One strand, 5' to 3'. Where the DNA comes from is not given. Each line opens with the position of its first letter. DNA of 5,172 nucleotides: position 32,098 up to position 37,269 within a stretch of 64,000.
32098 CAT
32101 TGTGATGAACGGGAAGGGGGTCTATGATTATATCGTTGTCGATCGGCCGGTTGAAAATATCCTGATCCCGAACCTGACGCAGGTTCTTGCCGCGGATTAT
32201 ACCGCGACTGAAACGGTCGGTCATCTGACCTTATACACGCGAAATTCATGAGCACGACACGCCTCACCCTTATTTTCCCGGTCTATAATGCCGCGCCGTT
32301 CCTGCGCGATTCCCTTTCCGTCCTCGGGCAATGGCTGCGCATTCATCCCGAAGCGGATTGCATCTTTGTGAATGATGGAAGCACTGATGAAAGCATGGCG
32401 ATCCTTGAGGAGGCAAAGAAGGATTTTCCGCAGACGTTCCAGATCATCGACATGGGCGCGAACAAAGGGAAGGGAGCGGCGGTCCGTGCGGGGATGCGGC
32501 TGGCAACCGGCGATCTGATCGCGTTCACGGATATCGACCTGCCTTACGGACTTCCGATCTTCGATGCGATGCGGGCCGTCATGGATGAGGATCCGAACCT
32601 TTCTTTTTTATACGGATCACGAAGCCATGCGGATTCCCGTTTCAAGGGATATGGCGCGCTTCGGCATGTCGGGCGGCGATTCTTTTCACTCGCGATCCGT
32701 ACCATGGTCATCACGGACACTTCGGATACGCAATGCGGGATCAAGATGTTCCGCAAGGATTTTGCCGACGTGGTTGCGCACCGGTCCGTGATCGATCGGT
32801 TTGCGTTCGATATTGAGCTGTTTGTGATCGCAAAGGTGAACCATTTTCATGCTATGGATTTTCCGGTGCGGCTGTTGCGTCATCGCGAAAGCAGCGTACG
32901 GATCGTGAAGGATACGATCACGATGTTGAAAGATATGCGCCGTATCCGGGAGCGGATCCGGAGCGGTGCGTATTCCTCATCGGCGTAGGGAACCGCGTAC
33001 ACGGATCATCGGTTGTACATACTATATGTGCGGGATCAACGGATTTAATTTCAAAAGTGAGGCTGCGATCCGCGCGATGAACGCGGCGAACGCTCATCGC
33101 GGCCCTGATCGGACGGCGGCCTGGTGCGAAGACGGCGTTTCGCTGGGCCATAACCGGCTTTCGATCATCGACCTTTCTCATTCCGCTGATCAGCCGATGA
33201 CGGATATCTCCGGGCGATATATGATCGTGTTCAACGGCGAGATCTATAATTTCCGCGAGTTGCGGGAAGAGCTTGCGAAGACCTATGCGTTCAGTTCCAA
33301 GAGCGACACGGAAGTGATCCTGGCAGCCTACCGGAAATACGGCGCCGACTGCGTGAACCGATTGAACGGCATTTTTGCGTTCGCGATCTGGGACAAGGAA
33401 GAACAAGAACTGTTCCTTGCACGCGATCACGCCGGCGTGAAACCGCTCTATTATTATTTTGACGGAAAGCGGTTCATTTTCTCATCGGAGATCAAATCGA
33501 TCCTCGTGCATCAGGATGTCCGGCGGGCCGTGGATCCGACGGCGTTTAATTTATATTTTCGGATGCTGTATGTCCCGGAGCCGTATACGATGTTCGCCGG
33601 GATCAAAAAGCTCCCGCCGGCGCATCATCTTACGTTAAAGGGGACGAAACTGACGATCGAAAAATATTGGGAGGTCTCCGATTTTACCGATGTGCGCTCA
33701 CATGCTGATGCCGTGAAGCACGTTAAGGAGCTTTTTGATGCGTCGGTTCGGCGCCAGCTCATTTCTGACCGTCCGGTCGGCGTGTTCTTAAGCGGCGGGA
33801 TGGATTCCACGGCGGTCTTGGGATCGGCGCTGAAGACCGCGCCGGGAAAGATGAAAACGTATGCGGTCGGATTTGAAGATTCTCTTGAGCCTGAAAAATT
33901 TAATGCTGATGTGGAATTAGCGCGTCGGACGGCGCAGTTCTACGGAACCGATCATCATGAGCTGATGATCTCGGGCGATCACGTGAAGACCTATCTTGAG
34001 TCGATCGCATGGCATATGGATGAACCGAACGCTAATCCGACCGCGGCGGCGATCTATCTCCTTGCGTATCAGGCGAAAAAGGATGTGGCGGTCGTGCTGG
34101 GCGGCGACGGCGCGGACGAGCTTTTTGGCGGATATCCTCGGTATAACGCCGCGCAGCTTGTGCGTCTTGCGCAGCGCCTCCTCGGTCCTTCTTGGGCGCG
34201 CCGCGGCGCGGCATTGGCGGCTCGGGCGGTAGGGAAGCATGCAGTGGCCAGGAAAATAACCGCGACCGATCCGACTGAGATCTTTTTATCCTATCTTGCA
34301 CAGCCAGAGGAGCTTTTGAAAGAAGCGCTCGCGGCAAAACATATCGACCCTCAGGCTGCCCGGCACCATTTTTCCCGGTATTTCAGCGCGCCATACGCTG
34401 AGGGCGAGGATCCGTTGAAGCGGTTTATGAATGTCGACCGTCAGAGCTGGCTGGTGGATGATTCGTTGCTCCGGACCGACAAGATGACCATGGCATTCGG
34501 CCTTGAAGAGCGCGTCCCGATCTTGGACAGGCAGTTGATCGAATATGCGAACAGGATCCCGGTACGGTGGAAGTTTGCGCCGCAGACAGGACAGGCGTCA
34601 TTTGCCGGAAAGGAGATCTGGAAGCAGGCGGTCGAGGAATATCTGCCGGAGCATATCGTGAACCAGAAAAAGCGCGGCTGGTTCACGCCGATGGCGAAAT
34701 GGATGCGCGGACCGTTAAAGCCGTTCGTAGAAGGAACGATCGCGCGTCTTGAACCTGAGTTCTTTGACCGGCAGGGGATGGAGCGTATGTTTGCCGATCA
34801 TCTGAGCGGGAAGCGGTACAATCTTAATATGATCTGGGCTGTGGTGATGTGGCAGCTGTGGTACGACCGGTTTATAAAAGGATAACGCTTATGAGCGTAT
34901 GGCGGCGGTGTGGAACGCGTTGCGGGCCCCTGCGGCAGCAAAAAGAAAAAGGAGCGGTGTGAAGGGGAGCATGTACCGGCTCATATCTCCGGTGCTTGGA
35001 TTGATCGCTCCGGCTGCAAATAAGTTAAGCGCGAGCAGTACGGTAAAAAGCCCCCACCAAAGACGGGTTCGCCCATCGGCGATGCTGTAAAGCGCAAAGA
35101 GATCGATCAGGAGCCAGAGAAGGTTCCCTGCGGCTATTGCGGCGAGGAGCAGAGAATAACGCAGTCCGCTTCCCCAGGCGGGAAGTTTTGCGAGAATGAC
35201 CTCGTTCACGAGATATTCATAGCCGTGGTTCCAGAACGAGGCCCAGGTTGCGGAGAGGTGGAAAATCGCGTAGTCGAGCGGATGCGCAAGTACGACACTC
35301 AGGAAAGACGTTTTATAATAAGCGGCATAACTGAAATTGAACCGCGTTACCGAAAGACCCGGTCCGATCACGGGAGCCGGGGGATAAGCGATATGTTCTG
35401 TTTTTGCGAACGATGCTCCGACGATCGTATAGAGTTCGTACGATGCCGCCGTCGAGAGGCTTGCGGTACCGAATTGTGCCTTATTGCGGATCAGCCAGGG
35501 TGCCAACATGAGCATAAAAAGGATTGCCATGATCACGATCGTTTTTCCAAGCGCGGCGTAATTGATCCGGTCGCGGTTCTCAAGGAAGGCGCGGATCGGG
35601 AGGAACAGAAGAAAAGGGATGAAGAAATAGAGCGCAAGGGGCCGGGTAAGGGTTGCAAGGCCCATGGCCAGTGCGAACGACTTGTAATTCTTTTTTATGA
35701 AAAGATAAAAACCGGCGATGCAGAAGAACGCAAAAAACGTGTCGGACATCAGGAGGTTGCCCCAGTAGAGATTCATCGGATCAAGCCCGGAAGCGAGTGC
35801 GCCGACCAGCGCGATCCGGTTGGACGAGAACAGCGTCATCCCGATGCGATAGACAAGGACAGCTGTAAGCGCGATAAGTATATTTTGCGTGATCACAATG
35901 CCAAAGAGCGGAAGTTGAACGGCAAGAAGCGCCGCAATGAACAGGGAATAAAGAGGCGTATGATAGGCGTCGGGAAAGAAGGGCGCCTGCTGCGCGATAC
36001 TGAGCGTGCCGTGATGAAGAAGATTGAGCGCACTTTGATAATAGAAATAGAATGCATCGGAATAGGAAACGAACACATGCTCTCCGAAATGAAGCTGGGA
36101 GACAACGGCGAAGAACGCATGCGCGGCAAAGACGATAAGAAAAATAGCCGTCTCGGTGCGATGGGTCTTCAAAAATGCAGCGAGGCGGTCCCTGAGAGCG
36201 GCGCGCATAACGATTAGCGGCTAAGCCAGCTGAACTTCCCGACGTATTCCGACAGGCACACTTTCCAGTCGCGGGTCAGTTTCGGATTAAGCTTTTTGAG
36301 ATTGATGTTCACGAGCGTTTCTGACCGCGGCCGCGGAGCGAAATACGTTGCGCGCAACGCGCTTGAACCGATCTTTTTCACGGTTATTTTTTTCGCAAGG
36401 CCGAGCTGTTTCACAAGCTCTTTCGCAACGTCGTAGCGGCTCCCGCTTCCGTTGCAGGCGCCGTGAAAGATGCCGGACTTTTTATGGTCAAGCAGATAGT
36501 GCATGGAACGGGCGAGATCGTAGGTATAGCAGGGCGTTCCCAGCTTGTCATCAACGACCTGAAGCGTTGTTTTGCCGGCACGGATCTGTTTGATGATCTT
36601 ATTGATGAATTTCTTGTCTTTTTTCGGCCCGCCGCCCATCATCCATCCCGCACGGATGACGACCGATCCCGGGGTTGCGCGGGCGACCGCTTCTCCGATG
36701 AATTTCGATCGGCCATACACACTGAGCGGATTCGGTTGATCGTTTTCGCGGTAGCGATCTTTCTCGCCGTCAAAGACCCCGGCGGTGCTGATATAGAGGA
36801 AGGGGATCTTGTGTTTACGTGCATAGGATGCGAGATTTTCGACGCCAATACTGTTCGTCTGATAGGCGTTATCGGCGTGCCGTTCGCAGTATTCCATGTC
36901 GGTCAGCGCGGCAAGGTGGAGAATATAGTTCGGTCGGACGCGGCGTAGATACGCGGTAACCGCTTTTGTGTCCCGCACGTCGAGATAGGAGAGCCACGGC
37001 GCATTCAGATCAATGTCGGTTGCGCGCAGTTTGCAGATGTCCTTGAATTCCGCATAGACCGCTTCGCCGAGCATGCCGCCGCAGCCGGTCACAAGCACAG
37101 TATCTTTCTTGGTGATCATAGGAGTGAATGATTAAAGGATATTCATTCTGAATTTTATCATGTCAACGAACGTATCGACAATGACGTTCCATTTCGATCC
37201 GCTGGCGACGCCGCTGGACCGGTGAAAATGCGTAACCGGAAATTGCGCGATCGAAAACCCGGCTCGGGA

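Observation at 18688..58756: ~40-kb glycosylation island with an unusual enzyme inventory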

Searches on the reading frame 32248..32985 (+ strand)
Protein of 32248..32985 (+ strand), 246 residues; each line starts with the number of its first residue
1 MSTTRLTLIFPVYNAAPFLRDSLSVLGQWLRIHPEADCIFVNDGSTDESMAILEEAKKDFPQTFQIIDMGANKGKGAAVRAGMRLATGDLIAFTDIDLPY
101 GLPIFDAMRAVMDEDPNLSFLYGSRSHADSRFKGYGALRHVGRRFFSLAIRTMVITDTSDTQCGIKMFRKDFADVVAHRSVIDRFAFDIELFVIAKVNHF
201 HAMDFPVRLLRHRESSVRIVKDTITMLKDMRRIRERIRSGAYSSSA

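Call 4: search_protein_families(library=pfam, proteins=[window:32248-32985:+], max_evalue=0.01)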
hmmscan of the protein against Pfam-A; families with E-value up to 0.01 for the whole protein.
window:32248-32985:+ (246 aa): 3 families
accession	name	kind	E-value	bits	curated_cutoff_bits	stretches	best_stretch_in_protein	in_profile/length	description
PF00535.33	Glycos_transf_2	-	2.4e-20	73.6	23.3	1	8-173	2-164/168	Glycosyl transferase family 2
PF10111.15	Glyco_tranf_2_2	-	0.0012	18.9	27.3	1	9-109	3-103/276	Glycosyltransferase like family 2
PF13641.12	Glyco_tranf_2_3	-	0.0096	16.4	27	0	6-96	3-95/230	Glycosyltransferase like family 2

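Call 13: search_protein_families(library=ncbifam, proteins=[window:32248-32985:+], max_evalue=0.001)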
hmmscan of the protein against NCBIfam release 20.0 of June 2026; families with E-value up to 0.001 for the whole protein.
window:32248-32985:+ (246 aa): 13 families
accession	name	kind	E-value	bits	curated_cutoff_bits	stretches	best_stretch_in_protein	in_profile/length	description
NF007482.0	PRK10073.1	equivalog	3.2e-15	55.9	423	1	2-97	4-95/334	glycosyltransferase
TIGR03937.1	PgaC_IcaA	equivalog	1.2e-11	44.2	422.3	1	5-97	46-135/407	poly-beta-1,6-N-acetyl-D-glucosamine synthase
NF047588.1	GlcsyltransPgfSStrep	equivalog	3.8e-09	36.2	500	1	5-175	2-166/308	glycosyltransferase PgfS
NF041875.1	EPS_EpsD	equivalog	4.4e-09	36.2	370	1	7-98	2-90/325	exopolysaccharide biosynthesis glycosyltransferase EpsD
NF007986.1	PRK10714.1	equivalog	1.9e-08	33.7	529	1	5-176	7-172/316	undecaprenyl-phosphate 4-deoxy-4-formamido-L-arabinose transferase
TIGR03965.1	mycofact_glyco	equivalog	4.9e-08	32.3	280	1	4-98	74-165/467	mycofactocin biosynthesis glycosyltransferase MftF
TIGR03111.1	glyc2_xrt_Gpos1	hypoth_equivalog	2.3e-07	30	363.95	1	5-99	50-143/439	TIGR03111 family XrtG-associated glycosyltransferase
TIGR04283.1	glyco_like_mftF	equivalog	6.7e-07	29.1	182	1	6-112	1-97/221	TIGR04283 family arsenosugar biosynthesis glycosyltransferase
NF047683.1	TeichurnBiosyTuaG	equivalog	4.5e-06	26.5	400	1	5-97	7-96/252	teichuronic acid biosynthesis protein TuaG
NF058614.1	PPMAGASynPpgS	equivalog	5.6e-06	25.9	370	1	8-211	4-198/226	polyprenyl-phospho-N-acetylgalactosaminyl synthase PpgS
NF038302.1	EPS_HpsE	equivalog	2.9e-05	23.2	300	1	6-97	3-96/307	hormogonium polysaccharide biosynthesis glycosyltransferase HpsE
NF010496.0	PRK13915.1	equivalog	0.00012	21.3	262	1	5-98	32-127/307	glucosyl-3-phosphoglycerate synthase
NF053739.1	GlytfEpsEBac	equivalog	0.00024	20.2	450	1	6-97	3-92/265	glycosyltransferase EpsE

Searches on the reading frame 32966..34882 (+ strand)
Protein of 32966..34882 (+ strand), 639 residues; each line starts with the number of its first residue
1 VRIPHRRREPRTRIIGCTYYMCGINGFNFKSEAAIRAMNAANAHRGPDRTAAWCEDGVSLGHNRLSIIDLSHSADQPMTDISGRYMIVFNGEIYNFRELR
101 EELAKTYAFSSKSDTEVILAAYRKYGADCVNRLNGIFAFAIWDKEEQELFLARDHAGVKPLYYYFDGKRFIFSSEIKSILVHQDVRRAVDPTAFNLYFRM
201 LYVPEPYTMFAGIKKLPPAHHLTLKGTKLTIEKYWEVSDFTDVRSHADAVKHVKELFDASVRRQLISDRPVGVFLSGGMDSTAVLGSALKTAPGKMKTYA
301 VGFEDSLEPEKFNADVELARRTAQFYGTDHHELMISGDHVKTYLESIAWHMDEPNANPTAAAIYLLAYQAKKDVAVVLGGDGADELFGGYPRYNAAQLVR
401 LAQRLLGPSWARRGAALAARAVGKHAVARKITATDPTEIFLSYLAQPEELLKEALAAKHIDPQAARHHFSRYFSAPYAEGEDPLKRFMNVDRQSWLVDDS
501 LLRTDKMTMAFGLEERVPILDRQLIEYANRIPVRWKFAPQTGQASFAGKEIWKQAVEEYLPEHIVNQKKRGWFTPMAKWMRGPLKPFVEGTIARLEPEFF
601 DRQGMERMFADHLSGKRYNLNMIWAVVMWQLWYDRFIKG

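Call 4: search_protein_families(library=pfam, proteins=[window:32966-34882:+], max_evalue=0.01)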
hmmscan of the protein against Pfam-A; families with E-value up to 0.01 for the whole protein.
window:32966-34882:+ (639 aa): 4 families
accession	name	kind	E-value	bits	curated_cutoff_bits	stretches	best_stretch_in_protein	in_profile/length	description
PF00733.27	Asn_synthase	-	1.4e-85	288.5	21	1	252-633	1-353/354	Asparagine synthase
PF13537.11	GATase_7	-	7.4e-48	162.1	25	1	62-180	1-122/123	Glutamine amidotransferase domain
PF13522.11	GATase_6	-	6.4e-47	159.3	27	1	47-175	1-130/130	Glutamine amidotransferase domain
PF12481.13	DUF3700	-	3.3e-07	30.4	27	1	86-175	78-172/228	Aluminium induced protein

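Call 12: search_protein_families(library=ncbifam, proteins=[window:32966-34882:+], max_evalue=0.001)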
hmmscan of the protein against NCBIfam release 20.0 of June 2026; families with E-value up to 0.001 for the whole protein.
window:32966-34882:+ (639 aa): 9 families
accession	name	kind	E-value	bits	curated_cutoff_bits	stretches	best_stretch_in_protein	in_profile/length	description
TIGR01536.1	asn_synth_AEB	equivalog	6.8e-144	480.7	267.1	1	22-571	1-516/517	asparagine synthase (glutamine-hydrolyzing)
TIGR03108.1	eps_aminotran_1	hypoth_equivalog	1.4e-133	446.9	816.9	1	21-631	1-623/628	XrtA/PEP-CTERM system amidotransferase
TIGR03104.1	trio_amidotrans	equivalog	2.1e-123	412.7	570.1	1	21-634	1-587/589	N-acetylglutaminylglutamine amidotransferase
NF006949.0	PRK09431.1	equivalog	4.6e-95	319.2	499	3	21-181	1-167/554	asparagine synthase B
NF033535.1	lass_lactam_cya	exception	1.8e-75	254.8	525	2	32-385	17-374/668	lasso peptide isopeptide bond-forming cyclase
NF033561.1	macrolact_Ik_Al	subfamily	1.2e-20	73.6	300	1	116-575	62-495/561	albusnodin/ikarugamycin family macrolactam cyclase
TIGR01134.1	purF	equivalog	5.2e-11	42.6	350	1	57-192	65-212/432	amidophosphoribosyltransferase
NF001484.0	PRK00331.1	subfamily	2e-10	39.7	381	1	58-182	67-201/601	isomerizing glutamine--fructose-6-phosphate transaminase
TIGR01135.1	glmS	equivalog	2.1e-10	39.7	418.05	1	60-182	68-200/607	glutamine--fructose-6-phosphate transaminase (isomerizing)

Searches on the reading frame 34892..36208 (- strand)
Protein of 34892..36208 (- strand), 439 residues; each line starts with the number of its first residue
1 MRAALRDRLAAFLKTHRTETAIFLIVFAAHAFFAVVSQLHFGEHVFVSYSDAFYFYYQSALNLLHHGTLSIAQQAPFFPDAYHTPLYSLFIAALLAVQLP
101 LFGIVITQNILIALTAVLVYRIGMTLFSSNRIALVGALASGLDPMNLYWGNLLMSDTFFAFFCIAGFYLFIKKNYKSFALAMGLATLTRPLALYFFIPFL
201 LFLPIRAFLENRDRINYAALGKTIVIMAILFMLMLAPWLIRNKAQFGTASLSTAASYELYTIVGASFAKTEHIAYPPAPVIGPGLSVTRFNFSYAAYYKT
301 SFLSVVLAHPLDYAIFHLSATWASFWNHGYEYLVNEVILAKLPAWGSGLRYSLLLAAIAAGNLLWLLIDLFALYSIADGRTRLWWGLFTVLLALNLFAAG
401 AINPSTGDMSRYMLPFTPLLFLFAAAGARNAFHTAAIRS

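Call 4: search_protein_families(library=pfam, proteins=[window:34892-36208:-], max_evalue=0.01)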
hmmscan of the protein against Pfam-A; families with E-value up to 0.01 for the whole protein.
window:34892-36208:- (439 aa): 0 families

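Call 12: search_protein_families(library=ncbifam, proteins=[window:34892-36208:-], max_evalue=0.001)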
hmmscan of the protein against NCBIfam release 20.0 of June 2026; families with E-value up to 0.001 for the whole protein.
window:34892-36208:- (439 aa): 1 family
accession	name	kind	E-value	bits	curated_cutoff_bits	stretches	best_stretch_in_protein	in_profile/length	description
NF046093.1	AZOBR_p60025_fam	subfamily_domain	1.7e-06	27.4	150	1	56-207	67-215/232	AZOBR_p60025 family cell surface glycopolymer formation protein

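Call 42: find_homologous_proteins(query=window:34892-36208:-, max_evalue=0.001)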
Query window:34892-36208:- (439 aa): 15 proteins with E <= 0.001 among 8000 candidates.
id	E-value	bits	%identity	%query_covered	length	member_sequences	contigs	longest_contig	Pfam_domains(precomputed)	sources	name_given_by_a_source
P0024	4.3e-280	947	100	100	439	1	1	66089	-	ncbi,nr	ncbi:glycosyltransferase family 39 protein [Patescibacteria group bacterium]|nr:glycosyltransferase 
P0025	2.1e-205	701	73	99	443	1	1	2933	-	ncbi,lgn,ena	-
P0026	2.4e-134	467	51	99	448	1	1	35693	-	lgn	-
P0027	1.2e-127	445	50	95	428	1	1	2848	-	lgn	-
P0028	5.3e-126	439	49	95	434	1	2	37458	-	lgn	-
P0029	2.6e-77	279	40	96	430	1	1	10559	PF13231.13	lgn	-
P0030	4.6e-73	265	38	95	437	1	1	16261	-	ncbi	-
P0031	1.5e-70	257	38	96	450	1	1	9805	-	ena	-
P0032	1.2e-63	234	36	96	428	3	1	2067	-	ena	-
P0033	1.7e-63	233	36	94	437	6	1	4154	-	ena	-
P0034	1.2e-62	231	36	97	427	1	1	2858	-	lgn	-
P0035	2.3e-9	55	27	61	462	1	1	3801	PF13231.13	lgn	-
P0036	6.8e-9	54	28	61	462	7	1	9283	PF13231.13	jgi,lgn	-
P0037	2.1e-4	39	30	41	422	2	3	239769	PF13231.13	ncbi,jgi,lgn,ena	ncbi:MAG: glycosyltransferase family 39 protein [Actinomycetes bacterium]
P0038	5.5e-4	37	26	49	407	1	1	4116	PF13231.13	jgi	jgi:4-amino-4-deoxy-L-arabinose transferase-like glycosyltransferase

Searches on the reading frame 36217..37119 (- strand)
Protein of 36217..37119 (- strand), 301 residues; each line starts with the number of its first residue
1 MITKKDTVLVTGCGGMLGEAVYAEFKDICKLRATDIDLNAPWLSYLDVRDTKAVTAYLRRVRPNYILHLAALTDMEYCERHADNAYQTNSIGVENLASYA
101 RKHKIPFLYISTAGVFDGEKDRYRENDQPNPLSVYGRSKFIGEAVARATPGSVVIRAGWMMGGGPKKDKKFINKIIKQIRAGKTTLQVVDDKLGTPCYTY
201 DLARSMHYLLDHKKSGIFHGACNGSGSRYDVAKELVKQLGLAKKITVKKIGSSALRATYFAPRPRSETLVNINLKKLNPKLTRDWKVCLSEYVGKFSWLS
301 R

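Call 4: search_protein_families(library=pfam, proteins=[window:36217-37119:-], max_evalue=0.01)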
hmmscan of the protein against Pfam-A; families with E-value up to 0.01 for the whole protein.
window:36217-37119:- (301 aa): 6 families
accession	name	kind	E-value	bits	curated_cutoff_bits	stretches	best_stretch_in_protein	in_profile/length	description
PF04321.23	RmlD_sub_bind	-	9.2e-58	196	27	1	7-295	2-284/287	RmlD substrate binding domain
PF01370.27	Epimerase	-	5.6e-24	85.3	20.9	1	8-216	1-231/240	NAD dependent epimerase/dehydratase family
PF16363.11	GDP_Man_Dehyd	-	7.8e-16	58.9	27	1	43-277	56-313/332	GDP-mannose 4,6 dehydratase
PF02719.21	Polysacc_synt_2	-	4.7e-10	39.6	20.2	1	46-113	61-129/293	Polysaccharide biosynthesis protein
PF07993.18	NAD_binding_4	-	7.9e-07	28.9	20.1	1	64-162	90-209/258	Male sterility protein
PF01073.25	3Beta_HSD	-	9.9e-07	28.5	22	1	9-154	1-165/280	3-beta hydroxysteroid dehydrogenase/isomerase family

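Call 12: search_protein_families(library=ncbifam, proteins=[window:36217-37119:-], max_evalue=0.001)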
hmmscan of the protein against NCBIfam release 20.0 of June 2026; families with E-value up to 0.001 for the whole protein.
window:36217-37119:- (301 aa): 13 families
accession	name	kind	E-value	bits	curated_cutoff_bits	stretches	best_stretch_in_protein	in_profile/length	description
TIGR01214.1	rmlD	equivalog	3.8e-60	203.4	224.05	1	7-293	1-282/285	dTDP-4-dehydrorhamnose reductase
NF007440.0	PRK09987.1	equivalog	2.7e-18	66.3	308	1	12-266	7-263/299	dTDP-4-dehydrorhamnose reductase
TIGR02197.1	heptose_epim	equivalog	9e-14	51.3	274.6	1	8-147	1-150/316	ADP-glyceromanno-heptose 6-epimerase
TIGR01179.1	galE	equivalog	1.5e-10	40.5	262.3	1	43-147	51-157/332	UDP-glucose 4-epimerase GalE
TIGR01181.1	dTDP_gluc_dehyt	equivalog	2.2e-09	36.9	365.1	1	45-278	56-289/321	dTDP-glucose 4,6-dehydratase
TIGR02622.1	CDP_4_6_dhtase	equivalog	2.4e-08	33.5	278.45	1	46-183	61-214/352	CDP-glucose 4,6-dehydratase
NF042423.1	oxyalk_red_Shew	equivalog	2.5e-07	30.1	580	1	4-199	7-210/331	2-alkyl-3-oxoalkanoate reductase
NF008360.0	PRK11150.1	equivalog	1.1e-06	28.1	452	1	93-236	97-251/310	ADP-glyceromanno-heptose 6-epimerase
TIGR04180.1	EDH_00030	hypoth_equivalog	1.7e-05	24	475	1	47-190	57-204/297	NAD-dependent 4,6-dehydratase LegB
TIGR04130.1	FnlA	equivalog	4.1e-05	22.6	730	1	46-100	59-111/337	UDP-N-acetylglucosamine 4,6-dehydratase/5-epimerase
NF043036.1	ErythonDh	equivalog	7.3e-05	22.1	325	1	45-144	58-158/321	D-erythronate dehydrogenase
TIGR01746.1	Thioester-redct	subfamily_domain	0.00018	20.8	213.35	1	65-151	91-182/371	thioester reductase domain-containing protein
TIGR03466.1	HpnA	hypoth_equivalog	0.00061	18.8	367.65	0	7-148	2-154/327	hopanoid-associated sugar epimerase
